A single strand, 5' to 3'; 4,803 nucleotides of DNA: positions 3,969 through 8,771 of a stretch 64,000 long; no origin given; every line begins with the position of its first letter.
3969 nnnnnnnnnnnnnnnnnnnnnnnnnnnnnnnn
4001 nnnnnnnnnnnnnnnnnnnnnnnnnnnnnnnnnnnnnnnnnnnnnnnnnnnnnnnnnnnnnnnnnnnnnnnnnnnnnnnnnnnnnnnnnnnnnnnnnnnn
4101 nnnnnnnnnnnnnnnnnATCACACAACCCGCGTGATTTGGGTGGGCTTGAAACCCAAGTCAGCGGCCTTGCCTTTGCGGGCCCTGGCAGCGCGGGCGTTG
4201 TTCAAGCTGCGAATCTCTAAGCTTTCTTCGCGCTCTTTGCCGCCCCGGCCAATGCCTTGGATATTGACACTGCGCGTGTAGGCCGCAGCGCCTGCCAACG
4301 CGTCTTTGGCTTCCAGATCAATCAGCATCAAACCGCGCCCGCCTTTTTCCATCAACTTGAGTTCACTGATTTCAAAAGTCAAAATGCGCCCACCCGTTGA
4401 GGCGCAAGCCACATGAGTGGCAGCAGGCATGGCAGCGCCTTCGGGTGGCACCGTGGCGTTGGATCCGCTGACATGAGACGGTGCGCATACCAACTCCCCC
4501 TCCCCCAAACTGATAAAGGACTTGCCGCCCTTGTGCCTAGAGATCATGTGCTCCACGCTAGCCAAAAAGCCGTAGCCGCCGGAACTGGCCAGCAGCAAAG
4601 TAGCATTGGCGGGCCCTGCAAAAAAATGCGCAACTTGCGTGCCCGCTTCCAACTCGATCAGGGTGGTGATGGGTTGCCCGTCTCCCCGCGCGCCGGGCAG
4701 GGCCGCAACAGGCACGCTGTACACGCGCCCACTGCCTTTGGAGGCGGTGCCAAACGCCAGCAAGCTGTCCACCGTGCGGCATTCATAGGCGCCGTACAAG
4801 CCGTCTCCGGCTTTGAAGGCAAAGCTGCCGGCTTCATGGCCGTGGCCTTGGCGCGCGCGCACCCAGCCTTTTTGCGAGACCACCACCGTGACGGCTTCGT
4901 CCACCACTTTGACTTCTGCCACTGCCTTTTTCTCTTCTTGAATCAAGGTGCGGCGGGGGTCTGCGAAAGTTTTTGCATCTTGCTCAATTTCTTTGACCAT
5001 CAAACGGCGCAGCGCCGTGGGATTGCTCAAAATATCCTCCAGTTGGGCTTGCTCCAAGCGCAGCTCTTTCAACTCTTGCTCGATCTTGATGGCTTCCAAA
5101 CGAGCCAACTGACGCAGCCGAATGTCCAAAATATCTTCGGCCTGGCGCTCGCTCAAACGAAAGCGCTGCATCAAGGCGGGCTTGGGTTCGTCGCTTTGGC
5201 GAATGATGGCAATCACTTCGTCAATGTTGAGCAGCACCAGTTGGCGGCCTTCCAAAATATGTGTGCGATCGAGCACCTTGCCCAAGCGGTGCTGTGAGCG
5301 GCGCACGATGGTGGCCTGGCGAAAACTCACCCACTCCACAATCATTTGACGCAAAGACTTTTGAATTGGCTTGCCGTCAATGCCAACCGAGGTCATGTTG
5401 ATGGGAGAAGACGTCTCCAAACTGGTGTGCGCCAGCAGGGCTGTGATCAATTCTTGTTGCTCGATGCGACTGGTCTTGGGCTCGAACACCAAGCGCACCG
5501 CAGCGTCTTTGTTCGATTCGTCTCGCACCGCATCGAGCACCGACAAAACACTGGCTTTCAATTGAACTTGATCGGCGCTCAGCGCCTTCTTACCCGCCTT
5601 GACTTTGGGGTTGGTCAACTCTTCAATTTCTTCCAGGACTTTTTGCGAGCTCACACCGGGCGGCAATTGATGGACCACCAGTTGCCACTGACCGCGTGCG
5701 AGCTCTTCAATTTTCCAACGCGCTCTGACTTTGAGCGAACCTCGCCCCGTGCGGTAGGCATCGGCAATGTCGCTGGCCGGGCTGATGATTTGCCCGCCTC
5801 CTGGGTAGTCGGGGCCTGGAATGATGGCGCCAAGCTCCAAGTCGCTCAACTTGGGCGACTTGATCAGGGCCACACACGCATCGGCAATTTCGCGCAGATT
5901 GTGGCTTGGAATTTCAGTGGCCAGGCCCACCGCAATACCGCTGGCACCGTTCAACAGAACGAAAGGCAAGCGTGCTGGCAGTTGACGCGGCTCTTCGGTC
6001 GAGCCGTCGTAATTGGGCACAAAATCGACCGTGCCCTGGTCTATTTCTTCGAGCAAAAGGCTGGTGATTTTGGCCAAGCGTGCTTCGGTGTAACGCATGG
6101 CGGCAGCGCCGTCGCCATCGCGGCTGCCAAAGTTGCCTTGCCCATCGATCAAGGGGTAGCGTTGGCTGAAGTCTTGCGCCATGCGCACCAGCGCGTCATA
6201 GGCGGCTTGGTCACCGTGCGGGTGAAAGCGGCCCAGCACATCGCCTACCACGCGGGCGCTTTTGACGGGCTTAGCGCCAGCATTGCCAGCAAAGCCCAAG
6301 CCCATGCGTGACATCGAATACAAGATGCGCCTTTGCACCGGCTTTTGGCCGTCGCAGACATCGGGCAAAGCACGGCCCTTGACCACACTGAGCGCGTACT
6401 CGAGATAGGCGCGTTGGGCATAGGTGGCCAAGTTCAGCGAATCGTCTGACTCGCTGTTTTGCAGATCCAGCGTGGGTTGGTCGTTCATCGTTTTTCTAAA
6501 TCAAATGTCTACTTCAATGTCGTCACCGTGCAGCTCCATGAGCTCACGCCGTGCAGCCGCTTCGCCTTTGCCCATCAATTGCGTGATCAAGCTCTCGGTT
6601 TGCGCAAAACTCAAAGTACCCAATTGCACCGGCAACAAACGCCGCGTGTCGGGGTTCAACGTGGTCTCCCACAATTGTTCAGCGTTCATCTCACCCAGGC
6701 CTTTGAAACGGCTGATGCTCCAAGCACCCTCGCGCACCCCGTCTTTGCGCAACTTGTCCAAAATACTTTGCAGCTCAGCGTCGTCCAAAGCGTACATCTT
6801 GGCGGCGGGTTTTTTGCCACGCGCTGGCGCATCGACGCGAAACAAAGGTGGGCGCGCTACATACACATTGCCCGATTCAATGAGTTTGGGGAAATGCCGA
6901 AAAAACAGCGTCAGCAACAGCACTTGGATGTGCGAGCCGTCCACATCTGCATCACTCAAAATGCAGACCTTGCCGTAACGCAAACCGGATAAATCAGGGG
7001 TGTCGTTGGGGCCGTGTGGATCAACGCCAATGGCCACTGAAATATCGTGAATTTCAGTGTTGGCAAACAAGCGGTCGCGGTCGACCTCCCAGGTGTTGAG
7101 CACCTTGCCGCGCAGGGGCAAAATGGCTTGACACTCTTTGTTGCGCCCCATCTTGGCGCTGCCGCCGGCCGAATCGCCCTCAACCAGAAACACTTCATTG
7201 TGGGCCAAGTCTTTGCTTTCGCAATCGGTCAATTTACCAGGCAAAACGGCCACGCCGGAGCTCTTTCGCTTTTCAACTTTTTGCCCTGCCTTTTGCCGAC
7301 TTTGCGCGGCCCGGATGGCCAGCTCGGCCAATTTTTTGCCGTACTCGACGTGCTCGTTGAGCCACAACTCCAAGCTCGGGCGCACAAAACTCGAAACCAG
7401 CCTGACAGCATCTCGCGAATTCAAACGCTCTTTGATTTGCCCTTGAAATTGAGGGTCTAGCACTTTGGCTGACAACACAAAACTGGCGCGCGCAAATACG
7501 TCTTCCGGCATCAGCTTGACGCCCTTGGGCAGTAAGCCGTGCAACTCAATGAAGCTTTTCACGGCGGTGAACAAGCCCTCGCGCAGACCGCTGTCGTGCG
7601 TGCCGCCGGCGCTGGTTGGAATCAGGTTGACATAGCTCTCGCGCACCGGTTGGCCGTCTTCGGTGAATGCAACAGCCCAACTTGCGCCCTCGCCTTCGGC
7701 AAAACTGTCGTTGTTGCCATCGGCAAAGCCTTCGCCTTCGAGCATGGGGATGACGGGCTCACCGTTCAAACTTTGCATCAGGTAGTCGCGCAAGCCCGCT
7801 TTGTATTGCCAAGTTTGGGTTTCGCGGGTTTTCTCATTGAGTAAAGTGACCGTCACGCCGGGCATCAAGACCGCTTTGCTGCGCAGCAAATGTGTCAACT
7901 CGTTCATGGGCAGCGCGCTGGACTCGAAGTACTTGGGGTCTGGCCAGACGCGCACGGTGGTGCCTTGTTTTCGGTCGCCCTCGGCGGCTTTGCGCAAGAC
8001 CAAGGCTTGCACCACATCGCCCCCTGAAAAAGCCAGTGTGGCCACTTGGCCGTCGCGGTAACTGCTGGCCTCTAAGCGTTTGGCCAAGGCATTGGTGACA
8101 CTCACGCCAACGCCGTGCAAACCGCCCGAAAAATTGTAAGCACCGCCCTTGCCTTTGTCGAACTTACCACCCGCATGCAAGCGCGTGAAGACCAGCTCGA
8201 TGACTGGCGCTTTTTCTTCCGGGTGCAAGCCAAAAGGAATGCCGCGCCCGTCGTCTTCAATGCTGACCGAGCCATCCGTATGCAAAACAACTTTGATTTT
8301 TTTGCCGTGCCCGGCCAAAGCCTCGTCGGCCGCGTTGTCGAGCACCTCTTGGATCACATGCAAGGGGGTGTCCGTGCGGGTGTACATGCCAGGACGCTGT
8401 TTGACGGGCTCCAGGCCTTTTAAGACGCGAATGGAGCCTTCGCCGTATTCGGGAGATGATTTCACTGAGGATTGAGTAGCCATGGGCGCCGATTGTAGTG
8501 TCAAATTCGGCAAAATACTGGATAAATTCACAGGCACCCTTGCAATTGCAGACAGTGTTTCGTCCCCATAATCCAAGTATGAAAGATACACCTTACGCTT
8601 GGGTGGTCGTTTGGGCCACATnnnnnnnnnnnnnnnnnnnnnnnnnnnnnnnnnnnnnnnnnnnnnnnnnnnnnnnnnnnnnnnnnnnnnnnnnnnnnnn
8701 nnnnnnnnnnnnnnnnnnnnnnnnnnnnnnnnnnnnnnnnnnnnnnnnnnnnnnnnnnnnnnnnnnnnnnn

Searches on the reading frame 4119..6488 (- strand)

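Call 90: search_protein_families(library=pfam, max_evalue=0.00001, proteins=[window:4119-6488:-])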
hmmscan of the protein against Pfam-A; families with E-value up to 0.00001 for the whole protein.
window:4119-6488:- (789 aa): 2 families
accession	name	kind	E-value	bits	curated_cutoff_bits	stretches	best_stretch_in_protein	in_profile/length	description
PF00521.26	DNA_topoisoIV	-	2.1e-130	435.9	31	1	39-501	1-431/432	DNA gyrase/topoisomerase IV, subunit A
PF03989.18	DNA_gyraseA_C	-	1.7e-08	34.2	27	0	692-735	2-45/48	DNA gyrase C-terminal domain, beta-propeller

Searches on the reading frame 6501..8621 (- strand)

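Call 90: search_protein_families(library=pfam, max_evalue=0.00001, proteins=[window:6501-8621:-])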
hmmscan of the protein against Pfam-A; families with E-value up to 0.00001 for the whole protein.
window:6501-8621:- (706 aa): 4 families
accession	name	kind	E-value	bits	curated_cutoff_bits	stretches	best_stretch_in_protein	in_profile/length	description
PF00204.31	DNA_gyraseB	-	1.7e-35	122.5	27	1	276-448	1-170/173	DNA gyrase B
PF00986.26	DNA_gyraseB_C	-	4.4e-22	78.4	29.8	1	633-696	3-63/63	DNA gyrase B subunit, carboxyl terminus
PF02518.31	HATPase_c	-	1e-13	52.2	26.4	1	86-228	6-108/111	Histidine kinase-, DNA gyrase B-, and HSP90-like ATPase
PF01751.28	Toprim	-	7.2e-12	45.8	23.1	1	476-590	1-95/96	Toprim domain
